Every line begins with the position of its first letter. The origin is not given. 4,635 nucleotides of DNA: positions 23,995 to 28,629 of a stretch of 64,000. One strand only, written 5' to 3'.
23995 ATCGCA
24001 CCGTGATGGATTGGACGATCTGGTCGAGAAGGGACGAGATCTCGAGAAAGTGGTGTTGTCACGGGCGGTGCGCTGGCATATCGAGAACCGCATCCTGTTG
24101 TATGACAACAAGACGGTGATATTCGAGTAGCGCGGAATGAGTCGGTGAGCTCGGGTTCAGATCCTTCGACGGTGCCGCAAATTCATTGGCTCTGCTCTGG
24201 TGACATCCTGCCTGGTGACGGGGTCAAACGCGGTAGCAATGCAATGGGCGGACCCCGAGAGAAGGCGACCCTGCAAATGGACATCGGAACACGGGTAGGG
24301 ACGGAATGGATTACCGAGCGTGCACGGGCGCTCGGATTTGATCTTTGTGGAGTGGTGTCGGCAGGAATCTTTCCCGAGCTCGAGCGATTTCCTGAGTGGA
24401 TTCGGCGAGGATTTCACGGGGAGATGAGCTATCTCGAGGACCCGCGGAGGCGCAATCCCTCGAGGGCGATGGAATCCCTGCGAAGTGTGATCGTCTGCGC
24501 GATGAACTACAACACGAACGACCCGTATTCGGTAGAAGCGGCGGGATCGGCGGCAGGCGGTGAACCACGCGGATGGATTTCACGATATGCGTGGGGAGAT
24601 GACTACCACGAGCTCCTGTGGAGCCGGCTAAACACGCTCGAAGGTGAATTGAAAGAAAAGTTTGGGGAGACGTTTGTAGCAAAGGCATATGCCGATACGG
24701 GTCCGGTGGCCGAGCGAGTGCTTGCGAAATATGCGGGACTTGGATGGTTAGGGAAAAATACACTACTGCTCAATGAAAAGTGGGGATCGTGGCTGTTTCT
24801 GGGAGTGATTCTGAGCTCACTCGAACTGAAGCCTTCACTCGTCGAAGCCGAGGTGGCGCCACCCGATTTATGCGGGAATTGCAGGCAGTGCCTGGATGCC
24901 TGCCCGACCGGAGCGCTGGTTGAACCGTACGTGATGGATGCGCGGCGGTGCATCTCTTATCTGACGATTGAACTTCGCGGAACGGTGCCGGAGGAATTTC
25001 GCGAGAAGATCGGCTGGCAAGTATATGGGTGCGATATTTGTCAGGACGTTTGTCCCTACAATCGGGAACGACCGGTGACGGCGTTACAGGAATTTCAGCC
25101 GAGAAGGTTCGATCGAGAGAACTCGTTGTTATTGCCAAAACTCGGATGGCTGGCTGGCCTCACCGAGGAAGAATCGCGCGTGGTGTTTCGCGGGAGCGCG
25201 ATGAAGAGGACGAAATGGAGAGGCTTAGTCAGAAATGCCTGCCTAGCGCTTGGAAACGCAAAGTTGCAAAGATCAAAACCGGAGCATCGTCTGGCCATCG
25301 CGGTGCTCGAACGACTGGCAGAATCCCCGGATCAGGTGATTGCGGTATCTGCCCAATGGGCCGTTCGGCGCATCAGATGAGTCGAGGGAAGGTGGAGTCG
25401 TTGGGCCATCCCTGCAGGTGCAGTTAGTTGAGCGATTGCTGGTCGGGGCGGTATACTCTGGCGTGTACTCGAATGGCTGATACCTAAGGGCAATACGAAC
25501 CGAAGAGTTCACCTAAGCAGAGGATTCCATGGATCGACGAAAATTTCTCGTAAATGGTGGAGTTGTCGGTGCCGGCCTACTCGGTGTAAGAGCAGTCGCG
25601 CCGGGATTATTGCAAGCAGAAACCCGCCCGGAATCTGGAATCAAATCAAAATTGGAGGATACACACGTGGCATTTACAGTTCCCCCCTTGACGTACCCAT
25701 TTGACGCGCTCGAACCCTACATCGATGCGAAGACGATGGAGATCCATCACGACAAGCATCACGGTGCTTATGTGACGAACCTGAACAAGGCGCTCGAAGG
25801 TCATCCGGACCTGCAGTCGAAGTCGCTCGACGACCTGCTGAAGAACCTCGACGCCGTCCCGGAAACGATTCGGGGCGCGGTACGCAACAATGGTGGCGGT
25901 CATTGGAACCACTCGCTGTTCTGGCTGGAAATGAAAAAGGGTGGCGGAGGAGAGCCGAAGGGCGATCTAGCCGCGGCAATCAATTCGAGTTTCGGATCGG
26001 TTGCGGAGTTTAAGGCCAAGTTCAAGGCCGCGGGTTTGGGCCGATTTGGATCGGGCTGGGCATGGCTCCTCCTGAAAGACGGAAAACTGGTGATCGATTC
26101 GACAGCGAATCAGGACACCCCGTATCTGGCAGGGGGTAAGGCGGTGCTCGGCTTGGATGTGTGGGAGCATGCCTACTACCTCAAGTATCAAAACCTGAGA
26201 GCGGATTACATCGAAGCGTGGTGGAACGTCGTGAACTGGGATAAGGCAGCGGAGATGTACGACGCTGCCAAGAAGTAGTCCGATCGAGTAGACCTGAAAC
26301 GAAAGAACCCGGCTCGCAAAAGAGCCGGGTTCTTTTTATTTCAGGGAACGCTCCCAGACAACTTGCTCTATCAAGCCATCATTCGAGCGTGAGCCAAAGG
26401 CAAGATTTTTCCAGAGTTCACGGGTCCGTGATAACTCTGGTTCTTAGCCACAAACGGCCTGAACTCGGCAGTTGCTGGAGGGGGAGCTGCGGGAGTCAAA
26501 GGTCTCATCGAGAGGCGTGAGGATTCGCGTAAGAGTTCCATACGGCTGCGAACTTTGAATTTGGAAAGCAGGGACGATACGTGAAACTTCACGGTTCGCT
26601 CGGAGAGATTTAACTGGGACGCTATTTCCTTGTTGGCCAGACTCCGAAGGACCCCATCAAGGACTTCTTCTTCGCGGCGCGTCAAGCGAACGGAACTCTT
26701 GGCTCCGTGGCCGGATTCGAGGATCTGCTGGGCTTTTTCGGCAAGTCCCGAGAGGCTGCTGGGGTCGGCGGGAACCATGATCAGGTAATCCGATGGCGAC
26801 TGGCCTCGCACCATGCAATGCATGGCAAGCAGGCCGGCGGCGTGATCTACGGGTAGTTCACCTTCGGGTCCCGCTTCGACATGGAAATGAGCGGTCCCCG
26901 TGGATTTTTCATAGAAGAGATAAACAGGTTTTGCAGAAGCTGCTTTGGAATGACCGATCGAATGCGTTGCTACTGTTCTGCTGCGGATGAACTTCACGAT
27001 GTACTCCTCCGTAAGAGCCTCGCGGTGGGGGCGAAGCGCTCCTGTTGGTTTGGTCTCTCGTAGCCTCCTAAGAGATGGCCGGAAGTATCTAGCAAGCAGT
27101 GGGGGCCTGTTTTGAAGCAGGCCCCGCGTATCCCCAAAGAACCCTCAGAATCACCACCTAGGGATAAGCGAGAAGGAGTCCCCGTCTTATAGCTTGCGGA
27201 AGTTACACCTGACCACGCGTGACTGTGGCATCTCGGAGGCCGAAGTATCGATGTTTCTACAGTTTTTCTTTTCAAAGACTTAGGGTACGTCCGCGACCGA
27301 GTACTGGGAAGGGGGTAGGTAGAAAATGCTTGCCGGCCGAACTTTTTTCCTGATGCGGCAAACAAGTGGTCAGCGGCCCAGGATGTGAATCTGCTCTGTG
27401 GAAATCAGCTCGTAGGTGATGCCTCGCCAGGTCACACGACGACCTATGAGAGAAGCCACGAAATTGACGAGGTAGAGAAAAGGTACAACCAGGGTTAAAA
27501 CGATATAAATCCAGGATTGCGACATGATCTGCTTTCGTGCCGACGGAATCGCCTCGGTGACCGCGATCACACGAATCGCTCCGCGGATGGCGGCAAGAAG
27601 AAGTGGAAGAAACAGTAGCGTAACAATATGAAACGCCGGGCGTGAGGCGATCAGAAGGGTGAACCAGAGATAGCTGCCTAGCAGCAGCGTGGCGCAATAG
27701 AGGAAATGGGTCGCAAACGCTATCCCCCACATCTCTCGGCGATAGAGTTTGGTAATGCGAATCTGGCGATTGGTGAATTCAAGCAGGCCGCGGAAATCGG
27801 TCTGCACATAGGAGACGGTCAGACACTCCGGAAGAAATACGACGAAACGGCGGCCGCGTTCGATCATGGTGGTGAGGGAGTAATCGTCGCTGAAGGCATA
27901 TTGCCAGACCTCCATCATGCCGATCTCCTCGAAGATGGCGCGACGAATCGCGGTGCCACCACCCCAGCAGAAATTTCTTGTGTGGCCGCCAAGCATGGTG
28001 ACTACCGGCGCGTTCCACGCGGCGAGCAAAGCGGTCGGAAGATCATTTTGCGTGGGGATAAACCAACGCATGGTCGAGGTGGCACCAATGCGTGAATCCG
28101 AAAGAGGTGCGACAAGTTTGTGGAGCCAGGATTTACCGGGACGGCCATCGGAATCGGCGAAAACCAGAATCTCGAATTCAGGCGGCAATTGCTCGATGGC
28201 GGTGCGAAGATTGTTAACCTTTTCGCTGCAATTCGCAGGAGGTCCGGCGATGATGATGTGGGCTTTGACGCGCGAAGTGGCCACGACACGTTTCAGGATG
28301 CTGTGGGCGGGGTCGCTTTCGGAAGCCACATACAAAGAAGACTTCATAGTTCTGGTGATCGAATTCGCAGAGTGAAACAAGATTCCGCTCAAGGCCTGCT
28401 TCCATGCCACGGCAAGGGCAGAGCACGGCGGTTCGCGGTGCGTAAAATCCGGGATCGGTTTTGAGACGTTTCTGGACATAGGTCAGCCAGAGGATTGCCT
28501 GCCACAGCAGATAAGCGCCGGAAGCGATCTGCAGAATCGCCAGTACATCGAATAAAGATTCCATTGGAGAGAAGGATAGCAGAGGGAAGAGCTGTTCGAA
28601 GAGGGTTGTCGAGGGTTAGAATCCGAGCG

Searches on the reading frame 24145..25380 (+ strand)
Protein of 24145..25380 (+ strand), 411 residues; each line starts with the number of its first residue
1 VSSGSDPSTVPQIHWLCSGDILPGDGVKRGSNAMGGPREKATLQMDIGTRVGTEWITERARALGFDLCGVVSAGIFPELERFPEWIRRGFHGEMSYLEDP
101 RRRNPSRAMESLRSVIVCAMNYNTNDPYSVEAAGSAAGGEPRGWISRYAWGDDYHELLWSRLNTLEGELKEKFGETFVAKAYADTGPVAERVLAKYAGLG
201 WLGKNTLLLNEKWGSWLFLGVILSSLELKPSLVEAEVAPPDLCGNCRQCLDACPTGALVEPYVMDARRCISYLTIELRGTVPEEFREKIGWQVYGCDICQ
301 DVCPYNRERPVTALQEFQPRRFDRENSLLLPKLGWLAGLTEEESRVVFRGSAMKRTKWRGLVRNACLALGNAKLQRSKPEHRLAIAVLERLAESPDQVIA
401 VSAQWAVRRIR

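Call 32: search_protein_families(library=pfam, proteins=[window:24145-25380:+], max_evalue=0.00001)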
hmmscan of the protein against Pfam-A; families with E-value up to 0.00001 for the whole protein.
window:24145-25380:+ (411 aa): 3 families
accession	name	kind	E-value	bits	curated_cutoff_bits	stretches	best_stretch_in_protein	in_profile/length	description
PF13484.11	Fer4_16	-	3.5e-24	85.8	30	1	243-306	2-66/66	4Fe-4S double cluster binding domain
PF08331.15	QueG_DUF1730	-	1e-18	67.4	25.1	1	102-185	1-77/77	Epoxyqueuosine reductase QueG, DUF1730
PF00037.32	Fer4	-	3.1e-06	27.2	21.1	0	240-258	5-23/24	4Fe-4S binding domain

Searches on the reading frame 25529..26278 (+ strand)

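Call 32: search_protein_families(library=pfam, proteins=[window:25529-26278:+], max_evalue=0.00001)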
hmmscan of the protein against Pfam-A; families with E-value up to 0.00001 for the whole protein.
window:25529-26278:+ (249 aa): 2 families
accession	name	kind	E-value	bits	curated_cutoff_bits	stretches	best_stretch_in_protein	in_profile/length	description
PF02777.23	Sod_Fe_C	-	1e-39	135.1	20.9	1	143-242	1-101/102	Iron/manganese superoxide dismutases, C-terminal domain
PF00081.27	Sod_Fe_N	-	5.4e-30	104.1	27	1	49-135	2-81/82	Iron/manganese superoxide dismutases, alpha-hairpin domain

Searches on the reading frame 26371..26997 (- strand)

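Call 32: search_protein_families(library=pfam, proteins=[window:26371-26997:-], max_evalue=0.00001)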
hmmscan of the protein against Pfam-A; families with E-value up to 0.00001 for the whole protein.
window:26371-26997:- (208 aa): 1 family
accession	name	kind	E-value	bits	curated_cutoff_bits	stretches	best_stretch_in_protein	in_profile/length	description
PF00196.25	GerE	-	4.8e-18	65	23.5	1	105-157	3-55/57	Bacterial regulatory proteins, luxR family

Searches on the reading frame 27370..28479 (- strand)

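Call 32: search_protein_families(library=pfam, proteins=[window:27370-28479:-], max_evalue=0.00001)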
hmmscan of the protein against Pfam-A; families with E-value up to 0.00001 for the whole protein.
window:27370-28479:- (369 aa): 2 families
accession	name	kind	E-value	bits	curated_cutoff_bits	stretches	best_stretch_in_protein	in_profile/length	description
PF13506.12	Glyco_transf_21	-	3.5e-13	49.8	21.7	1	72-241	4-171/174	Glycosyl transferase family 21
PF13641.12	Glyco_tranf_2_3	-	3.3e-08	34.3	27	1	45-239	29-227/230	Glycosyltransferase like family 2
